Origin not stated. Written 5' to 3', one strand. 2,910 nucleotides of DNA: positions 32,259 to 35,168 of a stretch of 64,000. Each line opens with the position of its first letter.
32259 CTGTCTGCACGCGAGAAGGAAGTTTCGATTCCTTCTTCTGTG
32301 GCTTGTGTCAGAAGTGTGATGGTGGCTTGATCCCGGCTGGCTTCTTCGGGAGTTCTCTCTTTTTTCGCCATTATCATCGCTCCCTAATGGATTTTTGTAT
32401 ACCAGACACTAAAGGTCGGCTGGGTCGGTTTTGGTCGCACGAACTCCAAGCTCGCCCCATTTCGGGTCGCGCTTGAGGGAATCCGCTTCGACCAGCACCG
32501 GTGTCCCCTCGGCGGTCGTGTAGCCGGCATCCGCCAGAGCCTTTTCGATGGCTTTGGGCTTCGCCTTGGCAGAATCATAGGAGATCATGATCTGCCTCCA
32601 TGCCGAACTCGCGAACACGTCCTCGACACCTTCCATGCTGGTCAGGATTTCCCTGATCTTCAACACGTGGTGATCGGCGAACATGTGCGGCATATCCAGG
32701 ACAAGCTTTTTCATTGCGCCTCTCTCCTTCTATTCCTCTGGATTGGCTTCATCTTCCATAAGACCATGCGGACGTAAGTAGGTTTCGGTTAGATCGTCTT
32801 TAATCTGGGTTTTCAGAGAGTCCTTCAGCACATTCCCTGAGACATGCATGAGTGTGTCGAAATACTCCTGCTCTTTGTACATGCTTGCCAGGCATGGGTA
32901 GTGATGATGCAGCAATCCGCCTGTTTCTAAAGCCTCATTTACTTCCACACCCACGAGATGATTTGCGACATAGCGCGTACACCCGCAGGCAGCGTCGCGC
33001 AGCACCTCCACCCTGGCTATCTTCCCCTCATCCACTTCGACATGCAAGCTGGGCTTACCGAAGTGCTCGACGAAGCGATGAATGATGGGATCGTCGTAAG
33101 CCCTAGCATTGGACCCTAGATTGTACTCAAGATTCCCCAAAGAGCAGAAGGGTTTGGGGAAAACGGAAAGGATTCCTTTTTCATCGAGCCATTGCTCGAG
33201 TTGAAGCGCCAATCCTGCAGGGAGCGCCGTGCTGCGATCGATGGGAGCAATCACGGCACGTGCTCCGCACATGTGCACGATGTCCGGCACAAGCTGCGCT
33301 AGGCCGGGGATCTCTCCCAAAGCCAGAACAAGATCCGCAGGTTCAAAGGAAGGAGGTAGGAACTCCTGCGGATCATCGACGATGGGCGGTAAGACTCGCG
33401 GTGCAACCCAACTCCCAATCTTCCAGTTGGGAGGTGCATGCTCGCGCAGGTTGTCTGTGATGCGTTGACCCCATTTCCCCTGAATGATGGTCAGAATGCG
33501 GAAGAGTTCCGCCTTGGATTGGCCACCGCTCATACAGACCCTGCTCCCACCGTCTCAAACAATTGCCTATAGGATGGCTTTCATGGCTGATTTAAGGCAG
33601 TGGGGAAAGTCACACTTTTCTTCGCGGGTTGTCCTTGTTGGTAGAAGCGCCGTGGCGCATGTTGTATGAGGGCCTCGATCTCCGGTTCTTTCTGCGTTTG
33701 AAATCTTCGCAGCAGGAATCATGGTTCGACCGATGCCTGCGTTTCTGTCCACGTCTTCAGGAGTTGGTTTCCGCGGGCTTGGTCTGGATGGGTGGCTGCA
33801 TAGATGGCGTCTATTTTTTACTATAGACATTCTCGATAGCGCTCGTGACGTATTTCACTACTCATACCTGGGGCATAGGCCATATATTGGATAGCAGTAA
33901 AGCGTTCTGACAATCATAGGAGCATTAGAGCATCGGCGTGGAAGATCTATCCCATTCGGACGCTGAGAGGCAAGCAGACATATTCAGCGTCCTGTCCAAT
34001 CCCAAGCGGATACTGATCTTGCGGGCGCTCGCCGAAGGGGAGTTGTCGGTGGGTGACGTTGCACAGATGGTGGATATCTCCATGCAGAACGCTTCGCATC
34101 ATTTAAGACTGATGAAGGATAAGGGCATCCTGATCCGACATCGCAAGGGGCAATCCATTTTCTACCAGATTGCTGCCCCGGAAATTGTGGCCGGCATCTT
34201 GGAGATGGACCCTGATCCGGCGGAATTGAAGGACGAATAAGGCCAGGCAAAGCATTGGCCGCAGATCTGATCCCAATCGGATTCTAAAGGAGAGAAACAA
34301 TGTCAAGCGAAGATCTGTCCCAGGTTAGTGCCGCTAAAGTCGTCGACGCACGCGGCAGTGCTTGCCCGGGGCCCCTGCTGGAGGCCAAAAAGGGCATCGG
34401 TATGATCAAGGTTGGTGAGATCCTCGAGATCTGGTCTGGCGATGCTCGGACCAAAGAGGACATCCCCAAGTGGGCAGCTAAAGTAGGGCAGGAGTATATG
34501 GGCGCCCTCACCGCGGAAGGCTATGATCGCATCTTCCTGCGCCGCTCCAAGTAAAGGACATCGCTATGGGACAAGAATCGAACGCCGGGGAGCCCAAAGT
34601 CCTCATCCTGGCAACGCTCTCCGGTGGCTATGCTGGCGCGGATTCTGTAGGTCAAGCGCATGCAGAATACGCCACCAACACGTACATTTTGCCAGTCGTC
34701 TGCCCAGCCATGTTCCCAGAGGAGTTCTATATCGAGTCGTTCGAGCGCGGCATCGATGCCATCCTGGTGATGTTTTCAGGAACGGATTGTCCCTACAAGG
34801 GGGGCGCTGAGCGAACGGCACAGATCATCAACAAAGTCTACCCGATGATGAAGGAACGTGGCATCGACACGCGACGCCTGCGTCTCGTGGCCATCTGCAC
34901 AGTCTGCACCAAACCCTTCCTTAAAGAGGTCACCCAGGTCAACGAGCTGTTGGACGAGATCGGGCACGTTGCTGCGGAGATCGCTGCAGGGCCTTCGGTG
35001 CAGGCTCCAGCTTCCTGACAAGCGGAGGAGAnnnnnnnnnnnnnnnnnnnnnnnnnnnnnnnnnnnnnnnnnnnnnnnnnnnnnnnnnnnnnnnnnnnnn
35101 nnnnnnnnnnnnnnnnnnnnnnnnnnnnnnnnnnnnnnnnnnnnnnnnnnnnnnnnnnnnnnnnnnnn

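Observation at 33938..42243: Candidate novel system: quinone-linked HdrA/QmoC complex clustered with a TusA-DsrE persulfide relay and a YeeE importer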

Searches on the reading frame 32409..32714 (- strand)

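Call 9: search_protein_families(library=pfam, proteins=[window:32409-32714:-], max_evalue=0.00001)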
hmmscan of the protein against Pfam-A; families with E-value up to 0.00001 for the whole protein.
window:32409-32714:- (101 aa): 0 families

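Call 59: search_protein_families(library=ncbifam, proteins=[window:32409-32714:-], max_evalue=0.00001)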
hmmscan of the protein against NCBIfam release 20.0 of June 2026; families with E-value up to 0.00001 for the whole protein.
window:32409-32714:- (101 aa): 3 families
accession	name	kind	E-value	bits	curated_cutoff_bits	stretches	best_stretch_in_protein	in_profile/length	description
TIGR00003.1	TIGR00003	subfamily_domain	1.5e-07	31.5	62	1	6-66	4-64/66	copper ion binding protein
TIGR02052.1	MerP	equivalog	1.2e-06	28.9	92.55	1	3-67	24-88/92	mercury resistance system periplasmic binding protein MerP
NF033781.1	chaper_CopP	exception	1.9e-06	27.9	112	1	5-66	3-63/65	copper-binding metallochaperone CopP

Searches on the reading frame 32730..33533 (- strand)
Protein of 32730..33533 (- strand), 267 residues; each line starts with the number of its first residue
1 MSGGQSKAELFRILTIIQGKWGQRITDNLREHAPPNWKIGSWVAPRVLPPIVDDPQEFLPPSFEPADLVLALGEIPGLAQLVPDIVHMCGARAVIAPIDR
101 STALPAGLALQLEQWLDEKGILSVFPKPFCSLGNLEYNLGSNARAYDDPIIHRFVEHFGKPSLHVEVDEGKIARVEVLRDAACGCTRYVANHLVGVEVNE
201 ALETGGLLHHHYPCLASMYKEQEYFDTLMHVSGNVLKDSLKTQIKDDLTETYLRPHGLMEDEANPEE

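Call 9: search_protein_families(library=pfam, proteins=[window:32730-33533:-], max_evalue=0.00001)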
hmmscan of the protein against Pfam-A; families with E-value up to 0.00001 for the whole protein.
window:32730-33533:- (267 aa): 1 family
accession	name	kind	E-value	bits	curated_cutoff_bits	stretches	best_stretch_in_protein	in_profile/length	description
PF02593.20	DUF166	-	3.3e-46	158.1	24.4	1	16-244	3-219/221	Domain of unknown function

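Call 59: search_protein_families(library=ncbifam, proteins=[window:32730-33533:-], max_evalue=0.00001)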
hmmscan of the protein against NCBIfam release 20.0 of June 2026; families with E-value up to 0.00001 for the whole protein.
window:32730-33533:- (267 aa): 1 family
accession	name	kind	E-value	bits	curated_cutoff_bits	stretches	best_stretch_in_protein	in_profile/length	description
NF041372.1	DUF166_seleno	equivalog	7.6e-18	65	200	1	151-243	109-201/203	DUF166 family (seleno)protein DfsP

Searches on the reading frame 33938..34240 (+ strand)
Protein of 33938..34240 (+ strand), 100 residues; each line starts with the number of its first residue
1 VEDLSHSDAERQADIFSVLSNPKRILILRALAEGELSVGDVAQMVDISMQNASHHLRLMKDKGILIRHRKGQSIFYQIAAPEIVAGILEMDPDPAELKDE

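Call 3: search_protein_families(library=pfam, proteins=[window:33938-34240:+], max_evalue=0.01)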
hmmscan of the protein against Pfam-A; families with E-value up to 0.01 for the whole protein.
window:33938-34240:+ (100 aa): 11 families
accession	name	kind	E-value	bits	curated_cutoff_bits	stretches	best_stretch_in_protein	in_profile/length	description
PF01022.26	HTH_5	-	6.3e-11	42.4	22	1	21-65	1-45/47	Bacterial regulatory protein, arsR family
PF12840.13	HTH_20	-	1.1e-10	41.7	27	1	19-65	1-48/51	Helix-turn-helix domain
PF12802.13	MarR_2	-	3.8e-06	27.4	27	1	23-69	6-54/61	MarR family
PF13551.12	HTH_29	-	3.3e-05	24.3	28.1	1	24-71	1-51/64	Winged helix-turn helix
PF25212.1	HVO_A0114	-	0.00024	21.3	27.6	1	10-73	11-74/84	HVO_A0114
PF13412.12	HTH_24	-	0.00025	21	21.9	1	21-65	2-47/48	Winged helix-turn-helix DNA-binding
PF24035.1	DUF7344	-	0.00097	19.9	27.8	1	16-46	1-31/76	Domain of unknown function (DUF7344)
PF24038.1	DUF7347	-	0.0025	18.4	27.6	1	13-61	2-54/77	Domain of unknown function (DUF7347)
PF25213.1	HVO_A0261_N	-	0.0054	17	35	1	17-69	6-58/86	HVO_A0261 N-terminal domain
PF24270.1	HTH_Cmi2_C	-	0.006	17.3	27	1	27-70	80-123/125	Cmi2, C-terminal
PF01978.25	TrmB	-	0.0085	16.4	25.6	0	31-81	18-67/68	Sugar-specific transcriptional regulator TrmB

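Call 59: search_protein_families(library=ncbifam, proteins=[window:33938-34240:+], max_evalue=0.00001)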
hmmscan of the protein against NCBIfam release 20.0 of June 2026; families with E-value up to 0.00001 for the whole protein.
window:33938-34240:+ (100 aa): 9 families
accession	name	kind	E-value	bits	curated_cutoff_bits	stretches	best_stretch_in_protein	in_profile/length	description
NF033788.1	HTH_metalloreg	subfamily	7.4e-23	80.1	55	1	13-83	2-73/77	metalloregulator ArsR/SmtB family transcription factor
NF033789.1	repress_SdpR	subfamily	2.1e-14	53.1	100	1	15-80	1-66/79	autorepressor SdpR family transcription factor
NF040642.1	sulf_sens_BigR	equivalog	6.3e-12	45.4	155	1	8-80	6-78/95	sulfite-sensing transcriptional repressor BigR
NF041413.1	ArsR_Rv2640c_fam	equivalog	1.2e-08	35.3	155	1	13-88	33-111/118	Rv2640c family ArsR-like transcriptional regulator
NF045707.1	Dbac_1936_reg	equivalog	1.6e-08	34.4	115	1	10-88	5-83/99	ArsR/SmtB-type metalloregulator TsoR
NF047906.1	CdPbTransRegCmtR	equivalog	2e-08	34.1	150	1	18-87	17-86/104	Cd(II)/Pb(II)-sensing metalloregulatory transcriptional regulator CmtR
NF007528.0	PRK10141.1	subfamily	4.3e-08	33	97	1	14-83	8-77/117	metalloregulator ArsR/SmtB family transcription factor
NF052532.1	TransRegPagRBaca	equivalog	3.3e-07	30.3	170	1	6-84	11-89/99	transcriptional repressor PagR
TIGR01884.1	cas_HTH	subfamily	7.7e-06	25.4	60.2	1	21-72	141-194/202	CRISPR-associated CARF protein Csa3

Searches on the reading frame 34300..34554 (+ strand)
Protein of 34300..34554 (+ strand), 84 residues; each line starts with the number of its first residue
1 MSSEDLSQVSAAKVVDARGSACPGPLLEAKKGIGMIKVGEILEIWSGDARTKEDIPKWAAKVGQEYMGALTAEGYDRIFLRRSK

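Call 3: search_protein_families(library=pfam, proteins=[window:34300-34554:+], max_evalue=0.01)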
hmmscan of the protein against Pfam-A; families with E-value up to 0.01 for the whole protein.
window:34300-34554:+ (84 aa): 1 family
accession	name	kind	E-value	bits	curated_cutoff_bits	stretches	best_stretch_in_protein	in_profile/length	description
PF01206.22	TusA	-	3.3e-16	59.3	28.6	1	13-81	1-69/70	Sulfurtransferase TusA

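Call 7: search_protein_families(library=ncbifam, proteins=[window:34300-34554:+], max_evalue=0.01)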
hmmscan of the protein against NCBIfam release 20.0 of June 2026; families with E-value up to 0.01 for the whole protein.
window:34300-34554:+ (84 aa): 4 families
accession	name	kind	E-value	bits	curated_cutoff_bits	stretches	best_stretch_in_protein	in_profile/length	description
NF001423.0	PRK00299.1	equivalog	9.9e-08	31.7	78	1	10-75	7-72/82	sulfurtransferase TusA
NF041048.1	TusA_like_YeeD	exception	5.6e-06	26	147.5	1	15-64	4-53/72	thiosulfate utilization sulfurtransferase TsuB/YeeD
TIGR03527.1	selenium_YedF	equivalog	2.7e-05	24.1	110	1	15-74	1-60/194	sulfurtransferase-like selenium metabolism protein YedF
NF008242.0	PRK11018.1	equivalog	5.8e-05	22.7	79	1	12-67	8-63/78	sulfurtransferase-like selenium metabolism protein YedF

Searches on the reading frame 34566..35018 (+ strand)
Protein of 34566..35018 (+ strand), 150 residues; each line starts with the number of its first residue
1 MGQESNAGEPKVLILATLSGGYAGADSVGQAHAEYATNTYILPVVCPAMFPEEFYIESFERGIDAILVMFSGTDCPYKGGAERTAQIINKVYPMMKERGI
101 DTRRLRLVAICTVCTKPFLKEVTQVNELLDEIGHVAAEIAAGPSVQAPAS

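Call 3: search_protein_families(library=pfam, proteins=[window:34566-35018:+], max_evalue=0.01)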
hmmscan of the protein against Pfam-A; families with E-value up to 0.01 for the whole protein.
window:34566-35018:+ (150 aa): 1 family
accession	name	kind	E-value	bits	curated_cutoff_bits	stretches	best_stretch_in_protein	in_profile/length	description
PF02662.21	FlpD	-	3.7e-17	62.9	22.3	1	13-133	2-123/123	Methyl-viologen-reducing hydrogenase, delta subunit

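Call 7: search_protein_families(library=ncbifam, proteins=[window:34566-35018:+], max_evalue=0.01)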
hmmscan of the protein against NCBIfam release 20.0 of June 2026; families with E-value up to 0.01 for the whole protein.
window:34566-35018:+ (150 aa): 3 families
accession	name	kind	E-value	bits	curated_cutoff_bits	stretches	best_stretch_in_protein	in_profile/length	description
NF040770.1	hetero_SS_HdrA2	exception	4e-17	61.6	1100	1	4-136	642-775/777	CoB-CoM heterodisulfide reductase HdrA2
NF045873.1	F420_non_VhuD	exception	8.2e-09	35.6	215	1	10-133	2-126/132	F420-non-reducing hydrogenase iron-sulfur subunit VhuD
NF041891.1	hdrA_Methbact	equivalog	0.00062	18.1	1300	1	7-112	641-741/762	ferredoxin:CoB-CoM heterodisulfide reductase subunit HdrA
